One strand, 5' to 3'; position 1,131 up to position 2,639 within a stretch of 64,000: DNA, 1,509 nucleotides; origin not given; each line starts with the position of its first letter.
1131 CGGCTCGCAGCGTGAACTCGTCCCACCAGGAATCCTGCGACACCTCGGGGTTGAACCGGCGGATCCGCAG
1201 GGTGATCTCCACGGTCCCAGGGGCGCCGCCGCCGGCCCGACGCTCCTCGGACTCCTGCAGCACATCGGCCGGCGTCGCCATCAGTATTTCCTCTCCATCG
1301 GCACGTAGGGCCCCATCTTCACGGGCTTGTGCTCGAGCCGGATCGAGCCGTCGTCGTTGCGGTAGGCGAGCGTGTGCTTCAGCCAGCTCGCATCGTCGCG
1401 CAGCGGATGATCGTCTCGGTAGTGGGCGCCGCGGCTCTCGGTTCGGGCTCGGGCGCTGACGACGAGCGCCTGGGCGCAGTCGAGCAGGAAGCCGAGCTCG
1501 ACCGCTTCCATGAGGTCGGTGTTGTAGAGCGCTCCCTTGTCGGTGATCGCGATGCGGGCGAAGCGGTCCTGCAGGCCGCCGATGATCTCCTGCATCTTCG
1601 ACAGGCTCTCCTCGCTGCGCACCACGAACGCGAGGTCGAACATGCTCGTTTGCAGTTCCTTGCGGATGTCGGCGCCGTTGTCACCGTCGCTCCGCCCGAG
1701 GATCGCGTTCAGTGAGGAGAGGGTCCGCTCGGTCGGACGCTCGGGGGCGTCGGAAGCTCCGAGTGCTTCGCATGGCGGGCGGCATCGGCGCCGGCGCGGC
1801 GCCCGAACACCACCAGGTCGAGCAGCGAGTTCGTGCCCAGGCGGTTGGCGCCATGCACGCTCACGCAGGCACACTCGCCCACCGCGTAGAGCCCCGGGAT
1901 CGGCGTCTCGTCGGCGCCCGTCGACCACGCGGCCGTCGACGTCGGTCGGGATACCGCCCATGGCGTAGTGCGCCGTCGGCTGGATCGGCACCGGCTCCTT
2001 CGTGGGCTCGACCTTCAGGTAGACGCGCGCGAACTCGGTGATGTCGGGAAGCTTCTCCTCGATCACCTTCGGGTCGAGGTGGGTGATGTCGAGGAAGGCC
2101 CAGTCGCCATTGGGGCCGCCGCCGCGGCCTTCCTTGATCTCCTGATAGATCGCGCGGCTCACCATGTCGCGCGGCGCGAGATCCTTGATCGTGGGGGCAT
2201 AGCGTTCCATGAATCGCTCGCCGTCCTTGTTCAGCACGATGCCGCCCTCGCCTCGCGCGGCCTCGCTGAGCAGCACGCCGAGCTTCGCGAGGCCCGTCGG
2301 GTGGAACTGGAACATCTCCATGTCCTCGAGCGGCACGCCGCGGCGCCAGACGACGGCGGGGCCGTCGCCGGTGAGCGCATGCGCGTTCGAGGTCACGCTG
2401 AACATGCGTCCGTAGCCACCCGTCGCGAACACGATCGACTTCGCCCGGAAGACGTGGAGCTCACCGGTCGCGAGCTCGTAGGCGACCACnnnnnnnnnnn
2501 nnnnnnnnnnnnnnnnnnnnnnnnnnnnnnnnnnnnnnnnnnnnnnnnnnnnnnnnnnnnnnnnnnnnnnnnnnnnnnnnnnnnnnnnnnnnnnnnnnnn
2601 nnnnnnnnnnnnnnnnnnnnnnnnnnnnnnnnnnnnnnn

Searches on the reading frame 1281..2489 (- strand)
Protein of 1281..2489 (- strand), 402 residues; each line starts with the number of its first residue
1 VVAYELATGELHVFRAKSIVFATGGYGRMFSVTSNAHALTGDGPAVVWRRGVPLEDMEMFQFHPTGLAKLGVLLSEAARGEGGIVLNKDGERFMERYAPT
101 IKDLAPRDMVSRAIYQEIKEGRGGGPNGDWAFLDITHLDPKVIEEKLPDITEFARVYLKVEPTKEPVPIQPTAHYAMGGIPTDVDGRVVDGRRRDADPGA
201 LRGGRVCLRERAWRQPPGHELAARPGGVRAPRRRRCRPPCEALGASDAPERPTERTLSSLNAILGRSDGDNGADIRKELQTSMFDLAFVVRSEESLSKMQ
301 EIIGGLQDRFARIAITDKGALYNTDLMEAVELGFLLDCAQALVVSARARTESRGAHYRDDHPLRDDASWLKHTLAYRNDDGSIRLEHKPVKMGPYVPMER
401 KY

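Call 65: search_protein_families(library=pfam, proteins=[window:1281-2489:-], max_evalue=0.00001)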
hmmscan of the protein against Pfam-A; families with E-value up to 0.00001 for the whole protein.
window:1281-2489:- (402 aa): 2 families
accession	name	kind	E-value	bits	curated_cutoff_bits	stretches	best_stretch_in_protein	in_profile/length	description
PF00890.30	FAD_binding_2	-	1.3e-44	153.5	20.4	1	2-191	179-384/414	FAD binding domain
PF02910.25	Succ_DH_flav_C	-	8.9e-39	132.8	20.8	1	276-402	1-130/130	Fumarate reductase flavoprotein C-term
